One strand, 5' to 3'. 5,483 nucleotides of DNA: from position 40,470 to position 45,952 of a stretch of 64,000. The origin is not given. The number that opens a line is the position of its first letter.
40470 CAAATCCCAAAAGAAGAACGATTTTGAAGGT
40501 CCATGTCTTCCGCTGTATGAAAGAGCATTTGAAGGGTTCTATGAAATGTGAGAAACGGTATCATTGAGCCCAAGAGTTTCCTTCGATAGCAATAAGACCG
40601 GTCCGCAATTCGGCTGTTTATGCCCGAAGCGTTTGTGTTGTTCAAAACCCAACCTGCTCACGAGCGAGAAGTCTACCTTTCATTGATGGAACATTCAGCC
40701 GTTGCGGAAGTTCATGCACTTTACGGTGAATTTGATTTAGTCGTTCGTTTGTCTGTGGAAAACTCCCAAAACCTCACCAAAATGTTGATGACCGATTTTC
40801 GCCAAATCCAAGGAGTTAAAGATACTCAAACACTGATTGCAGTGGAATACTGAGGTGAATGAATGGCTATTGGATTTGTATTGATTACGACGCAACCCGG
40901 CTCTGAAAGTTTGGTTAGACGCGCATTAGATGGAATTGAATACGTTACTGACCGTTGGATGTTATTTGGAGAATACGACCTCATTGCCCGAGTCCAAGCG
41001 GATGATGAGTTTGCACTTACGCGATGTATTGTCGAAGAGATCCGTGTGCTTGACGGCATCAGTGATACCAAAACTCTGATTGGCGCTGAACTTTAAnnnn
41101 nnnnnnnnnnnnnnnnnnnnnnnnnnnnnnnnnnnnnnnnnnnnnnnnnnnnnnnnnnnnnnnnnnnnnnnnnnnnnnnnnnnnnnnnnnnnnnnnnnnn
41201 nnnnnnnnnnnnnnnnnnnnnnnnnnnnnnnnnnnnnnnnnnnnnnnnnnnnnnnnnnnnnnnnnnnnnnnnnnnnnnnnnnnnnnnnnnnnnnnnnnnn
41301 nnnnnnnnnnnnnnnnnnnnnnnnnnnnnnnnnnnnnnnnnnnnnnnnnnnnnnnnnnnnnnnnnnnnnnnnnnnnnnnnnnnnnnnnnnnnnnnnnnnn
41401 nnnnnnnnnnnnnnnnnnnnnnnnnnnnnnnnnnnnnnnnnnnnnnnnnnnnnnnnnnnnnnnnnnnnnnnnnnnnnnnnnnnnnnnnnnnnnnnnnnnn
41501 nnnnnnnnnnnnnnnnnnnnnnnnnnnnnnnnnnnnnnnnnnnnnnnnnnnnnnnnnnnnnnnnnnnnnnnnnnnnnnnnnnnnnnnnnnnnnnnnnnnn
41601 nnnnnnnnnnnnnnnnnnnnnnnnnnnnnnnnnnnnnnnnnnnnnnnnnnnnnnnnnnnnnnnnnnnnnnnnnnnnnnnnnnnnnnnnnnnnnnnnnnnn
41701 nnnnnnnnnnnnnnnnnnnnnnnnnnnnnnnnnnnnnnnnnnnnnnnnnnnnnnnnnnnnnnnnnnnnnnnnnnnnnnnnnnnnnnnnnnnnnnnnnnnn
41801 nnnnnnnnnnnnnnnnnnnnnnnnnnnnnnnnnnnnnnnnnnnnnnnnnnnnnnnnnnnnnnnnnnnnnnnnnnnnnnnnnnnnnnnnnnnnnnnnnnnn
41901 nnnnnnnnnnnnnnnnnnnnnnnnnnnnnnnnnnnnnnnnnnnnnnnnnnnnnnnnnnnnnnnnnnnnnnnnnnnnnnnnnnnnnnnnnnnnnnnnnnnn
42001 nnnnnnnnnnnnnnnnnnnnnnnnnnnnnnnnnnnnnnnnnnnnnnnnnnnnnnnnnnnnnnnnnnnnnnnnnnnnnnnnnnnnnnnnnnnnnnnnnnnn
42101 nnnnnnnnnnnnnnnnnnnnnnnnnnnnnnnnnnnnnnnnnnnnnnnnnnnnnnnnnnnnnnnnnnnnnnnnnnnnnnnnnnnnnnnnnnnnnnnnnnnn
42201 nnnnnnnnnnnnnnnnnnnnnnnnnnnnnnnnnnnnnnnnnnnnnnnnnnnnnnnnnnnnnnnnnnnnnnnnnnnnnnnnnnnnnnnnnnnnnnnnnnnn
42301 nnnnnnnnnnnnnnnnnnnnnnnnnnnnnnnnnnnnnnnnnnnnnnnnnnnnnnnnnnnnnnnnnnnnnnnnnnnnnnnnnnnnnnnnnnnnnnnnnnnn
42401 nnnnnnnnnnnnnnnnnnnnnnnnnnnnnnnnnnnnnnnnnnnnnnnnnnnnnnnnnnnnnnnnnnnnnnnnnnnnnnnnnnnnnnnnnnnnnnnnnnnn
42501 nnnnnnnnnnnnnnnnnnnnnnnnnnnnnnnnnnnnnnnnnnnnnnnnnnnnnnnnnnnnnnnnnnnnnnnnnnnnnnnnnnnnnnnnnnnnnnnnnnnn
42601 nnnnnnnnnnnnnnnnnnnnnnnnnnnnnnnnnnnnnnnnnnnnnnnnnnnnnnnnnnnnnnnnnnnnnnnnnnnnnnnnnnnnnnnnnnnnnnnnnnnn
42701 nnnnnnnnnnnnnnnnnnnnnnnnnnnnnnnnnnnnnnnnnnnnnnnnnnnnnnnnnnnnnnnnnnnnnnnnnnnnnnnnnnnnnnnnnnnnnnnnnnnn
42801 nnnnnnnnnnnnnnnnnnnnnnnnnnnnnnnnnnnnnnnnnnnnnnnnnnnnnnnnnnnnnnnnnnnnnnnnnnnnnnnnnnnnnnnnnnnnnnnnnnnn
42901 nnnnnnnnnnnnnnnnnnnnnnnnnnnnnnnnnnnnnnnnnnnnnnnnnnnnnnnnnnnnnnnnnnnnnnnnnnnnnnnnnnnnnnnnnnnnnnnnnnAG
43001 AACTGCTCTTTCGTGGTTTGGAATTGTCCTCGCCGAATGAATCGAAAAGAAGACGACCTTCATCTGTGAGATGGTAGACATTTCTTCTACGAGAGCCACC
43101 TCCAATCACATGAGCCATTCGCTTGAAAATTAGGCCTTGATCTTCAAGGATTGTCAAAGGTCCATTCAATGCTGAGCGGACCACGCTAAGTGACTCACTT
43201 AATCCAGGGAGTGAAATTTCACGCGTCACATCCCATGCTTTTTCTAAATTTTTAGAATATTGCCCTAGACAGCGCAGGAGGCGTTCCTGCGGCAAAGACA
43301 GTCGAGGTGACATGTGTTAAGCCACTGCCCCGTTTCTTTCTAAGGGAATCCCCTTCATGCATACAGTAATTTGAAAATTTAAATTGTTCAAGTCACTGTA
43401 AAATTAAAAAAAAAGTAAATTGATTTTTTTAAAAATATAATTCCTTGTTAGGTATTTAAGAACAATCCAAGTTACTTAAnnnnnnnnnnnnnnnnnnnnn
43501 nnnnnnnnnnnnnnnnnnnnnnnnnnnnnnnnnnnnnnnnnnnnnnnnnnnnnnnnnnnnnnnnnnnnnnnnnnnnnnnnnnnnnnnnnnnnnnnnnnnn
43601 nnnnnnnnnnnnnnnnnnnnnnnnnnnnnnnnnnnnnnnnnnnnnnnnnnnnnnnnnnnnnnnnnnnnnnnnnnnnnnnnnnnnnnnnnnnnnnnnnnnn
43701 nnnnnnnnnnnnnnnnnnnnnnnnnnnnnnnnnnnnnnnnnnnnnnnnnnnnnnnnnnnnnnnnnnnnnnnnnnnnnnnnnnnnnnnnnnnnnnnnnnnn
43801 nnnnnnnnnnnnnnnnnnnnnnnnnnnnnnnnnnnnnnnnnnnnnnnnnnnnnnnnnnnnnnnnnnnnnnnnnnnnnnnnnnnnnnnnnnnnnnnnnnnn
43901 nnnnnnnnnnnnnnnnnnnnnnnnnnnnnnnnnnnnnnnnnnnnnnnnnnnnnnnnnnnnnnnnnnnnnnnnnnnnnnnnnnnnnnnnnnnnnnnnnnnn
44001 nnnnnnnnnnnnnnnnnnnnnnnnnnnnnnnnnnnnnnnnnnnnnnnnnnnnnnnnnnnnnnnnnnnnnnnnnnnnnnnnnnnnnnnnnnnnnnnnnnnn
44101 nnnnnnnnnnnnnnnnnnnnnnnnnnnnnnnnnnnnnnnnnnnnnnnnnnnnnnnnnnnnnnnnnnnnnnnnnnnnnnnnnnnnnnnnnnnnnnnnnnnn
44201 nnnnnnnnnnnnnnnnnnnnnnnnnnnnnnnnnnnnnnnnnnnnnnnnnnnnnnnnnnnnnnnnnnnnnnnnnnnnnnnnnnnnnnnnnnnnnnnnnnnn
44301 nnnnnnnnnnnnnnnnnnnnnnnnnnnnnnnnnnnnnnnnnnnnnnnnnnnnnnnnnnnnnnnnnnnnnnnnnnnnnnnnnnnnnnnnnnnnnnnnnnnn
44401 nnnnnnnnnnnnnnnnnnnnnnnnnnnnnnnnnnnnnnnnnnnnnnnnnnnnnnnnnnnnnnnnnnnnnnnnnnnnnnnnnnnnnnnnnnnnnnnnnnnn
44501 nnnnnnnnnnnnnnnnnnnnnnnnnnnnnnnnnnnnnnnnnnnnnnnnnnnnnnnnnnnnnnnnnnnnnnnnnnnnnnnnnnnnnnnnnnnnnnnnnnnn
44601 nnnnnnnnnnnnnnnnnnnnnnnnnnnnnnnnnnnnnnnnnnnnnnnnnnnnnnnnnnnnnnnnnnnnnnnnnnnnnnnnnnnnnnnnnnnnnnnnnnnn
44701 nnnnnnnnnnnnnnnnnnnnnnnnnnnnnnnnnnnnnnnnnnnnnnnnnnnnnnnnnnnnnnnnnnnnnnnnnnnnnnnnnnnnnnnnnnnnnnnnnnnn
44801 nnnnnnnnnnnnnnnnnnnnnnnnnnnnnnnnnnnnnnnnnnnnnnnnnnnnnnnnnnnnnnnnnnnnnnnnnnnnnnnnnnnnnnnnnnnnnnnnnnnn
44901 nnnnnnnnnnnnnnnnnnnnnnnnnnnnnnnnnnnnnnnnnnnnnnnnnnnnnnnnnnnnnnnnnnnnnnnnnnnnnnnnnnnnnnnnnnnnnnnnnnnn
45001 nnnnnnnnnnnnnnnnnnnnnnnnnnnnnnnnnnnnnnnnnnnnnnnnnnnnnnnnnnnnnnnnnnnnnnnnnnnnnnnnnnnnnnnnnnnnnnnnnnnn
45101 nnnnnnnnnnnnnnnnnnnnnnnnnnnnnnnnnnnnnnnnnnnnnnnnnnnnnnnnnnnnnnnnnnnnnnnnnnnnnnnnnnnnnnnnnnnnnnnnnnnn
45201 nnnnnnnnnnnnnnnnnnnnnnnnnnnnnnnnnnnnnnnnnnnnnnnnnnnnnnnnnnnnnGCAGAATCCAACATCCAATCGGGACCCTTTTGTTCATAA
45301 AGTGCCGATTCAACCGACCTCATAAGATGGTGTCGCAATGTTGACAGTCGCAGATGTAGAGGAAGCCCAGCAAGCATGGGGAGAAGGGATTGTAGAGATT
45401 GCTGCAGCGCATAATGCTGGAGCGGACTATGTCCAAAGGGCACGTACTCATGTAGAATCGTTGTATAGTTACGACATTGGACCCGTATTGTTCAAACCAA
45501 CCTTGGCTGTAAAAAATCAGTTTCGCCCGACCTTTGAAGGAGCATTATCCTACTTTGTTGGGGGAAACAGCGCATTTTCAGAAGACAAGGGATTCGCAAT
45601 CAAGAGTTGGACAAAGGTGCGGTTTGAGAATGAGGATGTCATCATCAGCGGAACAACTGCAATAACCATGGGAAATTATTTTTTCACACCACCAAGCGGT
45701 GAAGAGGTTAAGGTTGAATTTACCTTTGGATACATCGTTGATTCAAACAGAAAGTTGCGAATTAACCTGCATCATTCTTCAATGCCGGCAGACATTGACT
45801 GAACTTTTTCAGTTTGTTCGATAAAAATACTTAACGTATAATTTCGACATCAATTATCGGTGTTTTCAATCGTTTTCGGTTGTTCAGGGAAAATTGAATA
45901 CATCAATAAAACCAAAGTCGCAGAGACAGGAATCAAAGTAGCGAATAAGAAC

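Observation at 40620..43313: Tandem stand-alone RAM-domain proteins convergent with a wHTH-STAND NTPase-TPR regulator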

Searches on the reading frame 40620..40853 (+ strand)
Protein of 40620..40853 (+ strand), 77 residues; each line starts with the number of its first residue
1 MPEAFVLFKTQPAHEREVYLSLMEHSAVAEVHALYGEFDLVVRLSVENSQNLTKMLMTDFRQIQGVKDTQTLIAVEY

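Call 3: search_protein_families(library=pfam, proteins=[window:40620-40853:+], max_evalue=0.1)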
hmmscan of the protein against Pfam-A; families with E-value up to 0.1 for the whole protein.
window:40620-40853:+ (77 aa): 3 families
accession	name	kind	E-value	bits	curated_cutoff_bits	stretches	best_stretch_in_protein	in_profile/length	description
PF01037.27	AsnC_trans_reg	-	1.1e-11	44.9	25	1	6-75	1-71/73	Lrp/AsnC ligand binding domain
PF03927.19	NapD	-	0.029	14.9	28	1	9-69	9-67/76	NapD protein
PF22482.2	AsnC_trans_reg_3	-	0.068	13.7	24.4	1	20-72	29-80/95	PF0864 C-terminal dimeric alpha+beta barrel domain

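Call 4: search_protein_families(library=ncbifam, proteins=[window:40620-40853:+], max_evalue=0.1)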
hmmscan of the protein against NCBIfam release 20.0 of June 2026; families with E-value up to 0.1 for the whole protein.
window:40620-40853:+ (77 aa): 5 families
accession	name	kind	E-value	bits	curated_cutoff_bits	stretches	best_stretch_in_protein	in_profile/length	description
NF040947.1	trans_reg_LysM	equivalog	2e-08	34.1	180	1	3-74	61-132/136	HTH-type transcriptional regulator LysM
NF008384.0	PRK11179.1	equivalog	0.00093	19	227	1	21-75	89-143/153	transcriptional regulator AsnC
NF008370.0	PRK11169.1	equivalog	0.0012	18.5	233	1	19-76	94-151/164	leucine-responsive transcriptional regulator Lrp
NF005744.0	PRK07568.1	subfamily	0.055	12.3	389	1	14-62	296-344/398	pyridoxal phosphate-dependent aminotransferase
NF053758.1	ChrTpTrnRegChrS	equivalog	0.067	13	250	1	4-73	76-145/158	chromate efflux transcriptional regulator ChrS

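Call 38: search_protein_families(library=padloc, proteins=[window:40620-40853:+], max_evalue=0.01)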
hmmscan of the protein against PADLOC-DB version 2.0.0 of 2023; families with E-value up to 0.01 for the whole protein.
window:40620-40853:+ (77 aa): 0 families

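Call 39: search_solved_structures(query=window:40620-40853:+, max_evalue=0.01, show_alignments=2)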
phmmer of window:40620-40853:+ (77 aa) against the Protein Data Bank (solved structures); distinct sequences matched with E-value up to 0.01: 8.
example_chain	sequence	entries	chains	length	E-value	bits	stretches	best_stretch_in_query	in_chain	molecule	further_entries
2zbc_A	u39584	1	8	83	4.6e-09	39.5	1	2-76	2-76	83aa long hypothetical transcriptional regulator asnC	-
2cvi_A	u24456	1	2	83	1.2e-08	38.2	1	2-75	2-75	75aa long hypothetical regulatory protein AsnC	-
2e1a_A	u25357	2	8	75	1.3e-08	38.1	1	2-75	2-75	75aa long hypothetical regulatory protein AsnC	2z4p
2cyy_A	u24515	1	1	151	5.1e-06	29.9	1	4-75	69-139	Putative HTH-type transcriptional regulator PH1519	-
1ri7_A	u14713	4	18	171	6.8e-06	29.5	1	4-75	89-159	Putative transcriptional regulator | Putative HTH-type transcriptional regulator PH1519 | Uncharacterized HTH-type transcriptional regulator PH1519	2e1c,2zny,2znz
2djw_A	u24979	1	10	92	0.00028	24.4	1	3-75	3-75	probable transcriptional regulator, AsnC family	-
7fby_A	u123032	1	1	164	0.0025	21.4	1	4-74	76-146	Transcriptional regulatory protein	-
9w4v_A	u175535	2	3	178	0.0029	21.2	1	4-74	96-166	Uncharacterized HTH-type transcriptional regulator PH0140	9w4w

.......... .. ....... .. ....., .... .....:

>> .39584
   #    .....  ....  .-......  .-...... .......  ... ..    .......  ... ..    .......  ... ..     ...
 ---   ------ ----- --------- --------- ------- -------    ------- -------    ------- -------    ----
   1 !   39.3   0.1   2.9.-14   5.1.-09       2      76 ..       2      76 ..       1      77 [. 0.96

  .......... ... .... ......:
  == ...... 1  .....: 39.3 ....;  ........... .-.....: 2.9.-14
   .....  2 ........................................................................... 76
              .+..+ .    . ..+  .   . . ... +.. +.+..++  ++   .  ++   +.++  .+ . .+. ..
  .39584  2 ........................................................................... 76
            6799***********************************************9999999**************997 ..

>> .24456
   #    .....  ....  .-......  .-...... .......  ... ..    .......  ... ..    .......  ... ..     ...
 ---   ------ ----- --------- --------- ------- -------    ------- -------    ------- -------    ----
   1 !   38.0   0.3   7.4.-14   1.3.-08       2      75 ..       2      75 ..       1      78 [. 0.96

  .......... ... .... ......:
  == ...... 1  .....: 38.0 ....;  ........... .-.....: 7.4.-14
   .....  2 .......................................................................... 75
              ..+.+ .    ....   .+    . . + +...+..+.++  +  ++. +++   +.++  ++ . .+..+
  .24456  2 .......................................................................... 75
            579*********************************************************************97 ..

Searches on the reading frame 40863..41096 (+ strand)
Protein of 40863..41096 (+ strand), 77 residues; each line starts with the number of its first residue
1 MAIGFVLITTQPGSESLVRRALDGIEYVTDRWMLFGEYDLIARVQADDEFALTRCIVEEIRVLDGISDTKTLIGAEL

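Call 3: search_protein_families(library=pfam, proteins=[window:40863-41096:+], max_evalue=0.1)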
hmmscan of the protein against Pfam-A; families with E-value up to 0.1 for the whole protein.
window:40863-41096:+ (77 aa): 1 family
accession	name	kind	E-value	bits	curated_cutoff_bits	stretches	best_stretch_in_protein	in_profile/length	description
PF01037.27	AsnC_trans_reg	-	2.9e-10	40.4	25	1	6-73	1-69/73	Lrp/AsnC ligand binding domain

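Call 4: search_protein_families(library=ncbifam, proteins=[window:40863-41096:+], max_evalue=0.1)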
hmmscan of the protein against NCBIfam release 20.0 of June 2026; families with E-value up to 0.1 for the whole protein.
window:40863-41096:+ (77 aa): 3 families
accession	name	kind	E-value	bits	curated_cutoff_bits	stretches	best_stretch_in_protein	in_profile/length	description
NF040947.1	trans_reg_LysM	equivalog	8e-06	25.7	180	1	5-73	63-131/136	HTH-type transcriptional regulator LysM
NF041395.1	TranRegLrpA1_Halo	equivalog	0.00055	19.9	250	1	18-70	81-133/142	HTH-type transcriptional regulator LrpA1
NF008384.0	PRK11179.1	equivalog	0.001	18.9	227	1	20-74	88-142/153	transcriptional regulator AsnC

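Call 38: search_protein_families(library=padloc, proteins=[window:40863-41096:+], max_evalue=0.01)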
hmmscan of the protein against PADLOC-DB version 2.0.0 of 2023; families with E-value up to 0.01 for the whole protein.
window:40863-41096:+ (77 aa): 0 families

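Call 40: search_solved_structures(query=window:40863-41096:+, max_evalue=0.01, show_alignments=1)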
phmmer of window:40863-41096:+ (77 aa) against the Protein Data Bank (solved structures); distinct sequences matched with E-value up to 0.01: 4.
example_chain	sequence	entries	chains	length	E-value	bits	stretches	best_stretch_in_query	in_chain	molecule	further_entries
2e1a_A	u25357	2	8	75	6.8e-08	35.7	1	2-74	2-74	75aa long hypothetical regulatory protein AsnC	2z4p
2cvi_A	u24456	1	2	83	8.3e-08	35.5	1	2-74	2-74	75aa long hypothetical regulatory protein AsnC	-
2zbc_A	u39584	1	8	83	1.5e-06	31.5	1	1-74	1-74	83aa long hypothetical transcriptional regulator asnC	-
2djw_A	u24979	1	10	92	0.0016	21.9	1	3-74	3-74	probable transcriptional regulator, AsnC family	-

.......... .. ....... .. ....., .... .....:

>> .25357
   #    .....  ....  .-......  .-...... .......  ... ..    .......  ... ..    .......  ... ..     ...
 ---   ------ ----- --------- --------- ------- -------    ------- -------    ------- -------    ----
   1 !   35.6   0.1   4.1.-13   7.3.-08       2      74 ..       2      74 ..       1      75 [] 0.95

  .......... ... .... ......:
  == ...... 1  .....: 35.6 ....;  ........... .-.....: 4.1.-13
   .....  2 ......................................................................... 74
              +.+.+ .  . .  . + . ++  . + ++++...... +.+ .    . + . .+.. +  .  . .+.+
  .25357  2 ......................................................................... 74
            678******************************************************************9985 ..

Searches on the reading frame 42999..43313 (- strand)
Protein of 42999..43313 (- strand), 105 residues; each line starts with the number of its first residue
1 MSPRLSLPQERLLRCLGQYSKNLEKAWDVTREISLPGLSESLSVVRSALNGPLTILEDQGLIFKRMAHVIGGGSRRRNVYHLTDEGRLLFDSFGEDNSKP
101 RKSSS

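Call 69: search_solved_structures(query=A3, max_evalue=5, show_alignments=2)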
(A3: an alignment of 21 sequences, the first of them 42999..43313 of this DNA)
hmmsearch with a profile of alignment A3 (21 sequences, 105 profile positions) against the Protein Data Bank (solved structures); distinct sequences matched with E-value up to 5: 13.
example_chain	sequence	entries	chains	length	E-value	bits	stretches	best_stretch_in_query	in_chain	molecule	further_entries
3l7w_A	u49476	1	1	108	0.066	16.2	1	43-94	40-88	Putative uncharacterized protein SMU.1704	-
4omy_A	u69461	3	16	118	0.16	15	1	26-63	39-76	NolR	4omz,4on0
8jxk_A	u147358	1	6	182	0.17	14.9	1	46-94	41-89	Conserved protein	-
4fx0_A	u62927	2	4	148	0.28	14.2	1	29-90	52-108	PROBABLE TRANSCRIPTIONAL REPRESSOR PROTEIN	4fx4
1r22_A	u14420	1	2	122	0.48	13.5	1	28-63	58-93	Transcriptional repressor smtB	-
3l9f_A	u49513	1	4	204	0.55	13.3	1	50-96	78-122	Putative uncharacterized protein smu.1604c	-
5w5b_A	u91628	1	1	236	0.6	13.2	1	2-64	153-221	HTH-type transcriptional regulator Cmr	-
5w5a_A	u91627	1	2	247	0.67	13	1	2-64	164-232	HTH-type transcriptional regulator Cmr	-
2p4w_A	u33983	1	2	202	0.8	12.8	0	34-80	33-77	Transcriptional regulatory protein arsR family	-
5zhc_A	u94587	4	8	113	0.91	12.6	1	45-93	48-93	Transcriptional regulator | Transcriptional regulator Rv3488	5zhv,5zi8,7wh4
3elk_A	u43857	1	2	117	0.98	12.5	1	50-96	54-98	Putative transcriptional regulator TA0346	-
9wfi_A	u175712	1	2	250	1.2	12.2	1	35-63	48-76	Uncharacterized HTH-type transcriptional regulator Rv0494,Fatty acid metabolism regulator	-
7ob9_I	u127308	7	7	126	1.7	11.7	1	12-68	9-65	DNA-directed RNA polymerase I subunit RPA12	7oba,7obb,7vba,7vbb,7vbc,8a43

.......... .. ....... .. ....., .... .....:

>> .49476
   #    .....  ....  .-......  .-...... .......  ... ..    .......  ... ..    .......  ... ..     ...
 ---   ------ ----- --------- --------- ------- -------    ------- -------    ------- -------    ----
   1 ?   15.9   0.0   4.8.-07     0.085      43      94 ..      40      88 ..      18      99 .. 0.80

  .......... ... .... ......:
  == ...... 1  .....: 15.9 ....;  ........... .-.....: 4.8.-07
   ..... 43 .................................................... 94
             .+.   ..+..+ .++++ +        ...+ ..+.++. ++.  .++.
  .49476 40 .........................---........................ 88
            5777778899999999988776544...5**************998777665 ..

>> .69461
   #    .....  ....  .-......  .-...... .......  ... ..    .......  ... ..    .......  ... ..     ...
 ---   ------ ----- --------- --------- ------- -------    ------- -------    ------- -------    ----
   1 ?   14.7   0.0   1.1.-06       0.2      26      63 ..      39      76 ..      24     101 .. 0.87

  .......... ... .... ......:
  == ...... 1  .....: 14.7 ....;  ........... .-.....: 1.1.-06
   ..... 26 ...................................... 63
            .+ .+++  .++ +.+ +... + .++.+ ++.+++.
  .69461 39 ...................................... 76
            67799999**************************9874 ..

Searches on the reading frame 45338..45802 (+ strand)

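Call 3: search_protein_families(library=pfam, proteins=[window:45338-45802:+], max_evalue=0.1)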
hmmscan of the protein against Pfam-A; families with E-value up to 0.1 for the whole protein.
window:45338-45802:+ (154 aa): 1 family
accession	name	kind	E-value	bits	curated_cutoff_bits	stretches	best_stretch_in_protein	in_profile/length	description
PF14534.12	DUF4440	-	0.046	14.6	25.2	0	91-129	54-93/107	Domain of unknown function (DUF4440)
